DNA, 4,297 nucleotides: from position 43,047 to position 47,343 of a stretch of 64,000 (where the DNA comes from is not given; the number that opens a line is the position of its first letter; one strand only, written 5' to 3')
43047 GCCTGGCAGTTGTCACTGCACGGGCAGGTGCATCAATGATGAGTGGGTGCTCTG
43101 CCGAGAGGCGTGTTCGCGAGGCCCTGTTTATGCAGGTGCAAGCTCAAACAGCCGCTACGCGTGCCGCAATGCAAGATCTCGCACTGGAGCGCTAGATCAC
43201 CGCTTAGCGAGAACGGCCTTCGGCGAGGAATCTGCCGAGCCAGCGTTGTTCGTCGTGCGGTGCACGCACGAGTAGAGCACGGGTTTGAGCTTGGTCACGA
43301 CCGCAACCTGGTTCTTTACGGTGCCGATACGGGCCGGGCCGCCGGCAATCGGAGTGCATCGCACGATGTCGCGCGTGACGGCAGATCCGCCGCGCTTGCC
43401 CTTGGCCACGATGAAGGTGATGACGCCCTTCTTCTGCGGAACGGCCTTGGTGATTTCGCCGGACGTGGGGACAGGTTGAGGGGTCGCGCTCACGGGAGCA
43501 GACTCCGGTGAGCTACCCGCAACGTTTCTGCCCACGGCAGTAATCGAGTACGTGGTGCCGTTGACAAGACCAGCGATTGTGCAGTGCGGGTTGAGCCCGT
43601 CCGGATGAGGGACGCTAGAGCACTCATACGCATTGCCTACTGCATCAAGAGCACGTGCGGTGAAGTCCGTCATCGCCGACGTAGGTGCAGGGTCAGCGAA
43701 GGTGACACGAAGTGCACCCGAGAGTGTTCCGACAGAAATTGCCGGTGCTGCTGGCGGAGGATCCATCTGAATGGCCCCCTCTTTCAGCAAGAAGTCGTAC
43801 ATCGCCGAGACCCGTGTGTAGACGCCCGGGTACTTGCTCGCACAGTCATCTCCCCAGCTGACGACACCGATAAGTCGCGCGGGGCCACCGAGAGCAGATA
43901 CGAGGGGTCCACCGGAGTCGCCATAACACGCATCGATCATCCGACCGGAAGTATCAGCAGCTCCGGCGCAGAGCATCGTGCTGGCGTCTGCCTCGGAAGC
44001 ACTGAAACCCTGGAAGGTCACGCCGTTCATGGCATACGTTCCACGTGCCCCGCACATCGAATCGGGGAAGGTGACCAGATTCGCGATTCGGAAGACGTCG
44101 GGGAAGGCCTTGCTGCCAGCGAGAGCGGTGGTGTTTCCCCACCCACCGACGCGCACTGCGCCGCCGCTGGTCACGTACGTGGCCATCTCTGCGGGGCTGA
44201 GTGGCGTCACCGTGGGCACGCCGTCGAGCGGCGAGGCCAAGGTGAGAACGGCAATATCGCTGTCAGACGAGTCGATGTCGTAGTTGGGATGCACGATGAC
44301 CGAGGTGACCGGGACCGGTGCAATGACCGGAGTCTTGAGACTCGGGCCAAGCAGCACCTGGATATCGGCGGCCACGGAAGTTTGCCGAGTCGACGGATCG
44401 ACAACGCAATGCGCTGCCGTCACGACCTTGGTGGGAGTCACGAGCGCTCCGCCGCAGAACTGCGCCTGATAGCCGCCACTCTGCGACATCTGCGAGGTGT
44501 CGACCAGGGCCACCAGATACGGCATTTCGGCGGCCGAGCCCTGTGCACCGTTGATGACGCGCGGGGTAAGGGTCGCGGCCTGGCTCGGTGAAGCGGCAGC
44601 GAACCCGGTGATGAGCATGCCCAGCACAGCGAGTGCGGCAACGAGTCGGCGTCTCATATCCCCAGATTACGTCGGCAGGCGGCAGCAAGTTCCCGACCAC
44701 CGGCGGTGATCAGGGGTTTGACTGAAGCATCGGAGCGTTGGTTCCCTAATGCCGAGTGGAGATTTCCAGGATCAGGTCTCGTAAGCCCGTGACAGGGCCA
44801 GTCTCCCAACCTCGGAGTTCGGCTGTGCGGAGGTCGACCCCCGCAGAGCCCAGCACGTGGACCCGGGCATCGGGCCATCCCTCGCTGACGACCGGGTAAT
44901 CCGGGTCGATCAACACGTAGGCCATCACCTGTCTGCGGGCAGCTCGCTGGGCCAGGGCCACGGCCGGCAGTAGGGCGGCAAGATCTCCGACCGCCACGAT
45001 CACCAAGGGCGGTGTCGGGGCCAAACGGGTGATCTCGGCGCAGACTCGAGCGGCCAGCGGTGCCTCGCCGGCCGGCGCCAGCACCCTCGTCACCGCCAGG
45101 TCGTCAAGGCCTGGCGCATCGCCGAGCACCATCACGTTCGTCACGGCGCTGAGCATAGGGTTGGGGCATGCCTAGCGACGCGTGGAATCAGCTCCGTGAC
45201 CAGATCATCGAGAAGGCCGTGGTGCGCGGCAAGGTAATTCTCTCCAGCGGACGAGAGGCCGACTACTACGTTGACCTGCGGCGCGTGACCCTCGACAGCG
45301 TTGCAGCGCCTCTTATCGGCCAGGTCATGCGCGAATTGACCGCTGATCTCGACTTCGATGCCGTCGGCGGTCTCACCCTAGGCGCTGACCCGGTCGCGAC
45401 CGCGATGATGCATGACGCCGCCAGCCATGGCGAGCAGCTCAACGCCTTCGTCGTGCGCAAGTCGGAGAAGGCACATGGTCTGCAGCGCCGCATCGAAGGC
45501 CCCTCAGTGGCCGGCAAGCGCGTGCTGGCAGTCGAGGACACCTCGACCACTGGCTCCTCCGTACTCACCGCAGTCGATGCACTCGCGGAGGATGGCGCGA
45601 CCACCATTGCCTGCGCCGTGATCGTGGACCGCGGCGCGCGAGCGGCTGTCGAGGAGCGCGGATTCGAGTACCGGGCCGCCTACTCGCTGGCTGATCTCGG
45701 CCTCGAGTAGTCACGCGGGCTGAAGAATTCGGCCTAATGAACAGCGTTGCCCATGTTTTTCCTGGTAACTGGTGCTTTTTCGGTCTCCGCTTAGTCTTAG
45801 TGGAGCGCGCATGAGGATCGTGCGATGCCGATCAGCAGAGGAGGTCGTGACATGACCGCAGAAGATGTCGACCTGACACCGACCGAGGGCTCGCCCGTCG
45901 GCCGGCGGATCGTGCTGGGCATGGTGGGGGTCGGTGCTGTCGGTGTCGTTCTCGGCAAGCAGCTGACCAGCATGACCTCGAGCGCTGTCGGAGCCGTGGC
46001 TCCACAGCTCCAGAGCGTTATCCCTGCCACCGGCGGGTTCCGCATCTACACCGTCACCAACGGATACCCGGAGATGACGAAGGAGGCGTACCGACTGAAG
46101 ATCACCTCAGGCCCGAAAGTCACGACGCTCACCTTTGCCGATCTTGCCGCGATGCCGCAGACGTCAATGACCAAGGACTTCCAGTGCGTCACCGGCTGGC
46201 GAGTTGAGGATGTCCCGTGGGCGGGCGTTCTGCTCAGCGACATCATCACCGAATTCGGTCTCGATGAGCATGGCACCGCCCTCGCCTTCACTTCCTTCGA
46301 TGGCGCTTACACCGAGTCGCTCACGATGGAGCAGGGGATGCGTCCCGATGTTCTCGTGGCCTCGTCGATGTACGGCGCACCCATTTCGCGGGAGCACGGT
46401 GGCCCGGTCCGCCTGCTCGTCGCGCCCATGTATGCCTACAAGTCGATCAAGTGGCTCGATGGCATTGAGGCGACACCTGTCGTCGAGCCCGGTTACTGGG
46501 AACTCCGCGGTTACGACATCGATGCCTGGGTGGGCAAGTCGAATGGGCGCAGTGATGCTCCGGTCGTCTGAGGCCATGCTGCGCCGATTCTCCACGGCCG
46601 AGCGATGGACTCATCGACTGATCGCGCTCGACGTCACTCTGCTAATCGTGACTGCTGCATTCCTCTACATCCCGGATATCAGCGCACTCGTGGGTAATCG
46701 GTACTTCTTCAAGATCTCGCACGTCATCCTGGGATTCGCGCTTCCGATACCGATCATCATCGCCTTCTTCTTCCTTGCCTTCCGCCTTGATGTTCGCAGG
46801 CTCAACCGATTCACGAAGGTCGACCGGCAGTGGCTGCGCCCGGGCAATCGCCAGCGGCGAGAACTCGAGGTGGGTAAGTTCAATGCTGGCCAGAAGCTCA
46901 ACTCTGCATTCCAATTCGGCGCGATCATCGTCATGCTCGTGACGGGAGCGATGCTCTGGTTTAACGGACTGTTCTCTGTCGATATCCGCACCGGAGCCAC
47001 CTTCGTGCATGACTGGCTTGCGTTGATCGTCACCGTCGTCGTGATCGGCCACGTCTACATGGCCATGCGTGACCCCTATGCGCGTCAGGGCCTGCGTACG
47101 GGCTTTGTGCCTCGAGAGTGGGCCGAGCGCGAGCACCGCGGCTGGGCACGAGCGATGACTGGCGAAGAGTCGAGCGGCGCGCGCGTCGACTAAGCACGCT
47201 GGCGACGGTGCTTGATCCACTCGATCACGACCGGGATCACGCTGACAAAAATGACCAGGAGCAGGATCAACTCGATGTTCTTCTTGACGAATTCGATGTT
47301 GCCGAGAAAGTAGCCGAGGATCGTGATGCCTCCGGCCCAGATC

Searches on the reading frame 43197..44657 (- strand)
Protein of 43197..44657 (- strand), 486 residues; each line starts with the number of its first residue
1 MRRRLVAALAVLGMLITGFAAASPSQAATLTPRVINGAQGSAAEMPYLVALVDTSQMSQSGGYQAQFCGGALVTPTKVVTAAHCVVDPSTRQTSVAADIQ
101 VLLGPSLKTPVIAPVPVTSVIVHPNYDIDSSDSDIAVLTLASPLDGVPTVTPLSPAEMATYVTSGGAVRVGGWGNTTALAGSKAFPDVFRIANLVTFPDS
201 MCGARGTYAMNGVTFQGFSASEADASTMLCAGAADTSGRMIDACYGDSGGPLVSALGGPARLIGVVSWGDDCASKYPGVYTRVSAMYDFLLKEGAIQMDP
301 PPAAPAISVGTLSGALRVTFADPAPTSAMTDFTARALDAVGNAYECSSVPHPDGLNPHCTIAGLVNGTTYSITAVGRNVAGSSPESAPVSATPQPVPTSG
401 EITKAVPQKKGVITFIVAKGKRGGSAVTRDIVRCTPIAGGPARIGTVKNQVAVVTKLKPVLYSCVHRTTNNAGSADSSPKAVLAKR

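Call 61: search_protein_families(library=pfam, proteins=[window:43197-44657:-], max_evalue=0.001)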
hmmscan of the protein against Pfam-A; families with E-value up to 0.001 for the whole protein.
window:43197-44657:- (486 aa): 2 families
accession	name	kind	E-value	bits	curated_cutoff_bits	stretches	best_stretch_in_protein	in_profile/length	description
PF00089.32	Trypsin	-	4.2e-42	144.9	20.6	1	35-289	2-219/220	Trypsin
PF00041.27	fn3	-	0.00022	21.8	25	1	315-391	15-83/84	Fibronectin type III domain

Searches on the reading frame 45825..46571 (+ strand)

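Call 61: search_protein_families(library=pfam, proteins=[window:45825-46571:+], max_evalue=0.001)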
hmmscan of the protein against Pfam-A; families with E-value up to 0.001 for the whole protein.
window:45825-46571:+ (248 aa): 1 family
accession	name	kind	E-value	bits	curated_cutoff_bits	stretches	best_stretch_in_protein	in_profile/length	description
PF00174.25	Oxidored_molyb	-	5e-35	121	24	1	81-225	4-169/169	Oxidoreductase molybdopterin binding domain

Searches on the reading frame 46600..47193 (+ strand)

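Call 61: search_protein_families(library=pfam, proteins=[window:46600-47193:+], max_evalue=0.001)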
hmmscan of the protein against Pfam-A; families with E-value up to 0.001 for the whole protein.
window:46600-47193:+ (197 aa): 1 family
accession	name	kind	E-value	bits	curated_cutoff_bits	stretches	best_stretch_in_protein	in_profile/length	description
PF01292.26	Ni_hydr_CYTB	-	7.3e-16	58.9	30.1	1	2-162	7-169/179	Prokaryotic cytochrome b561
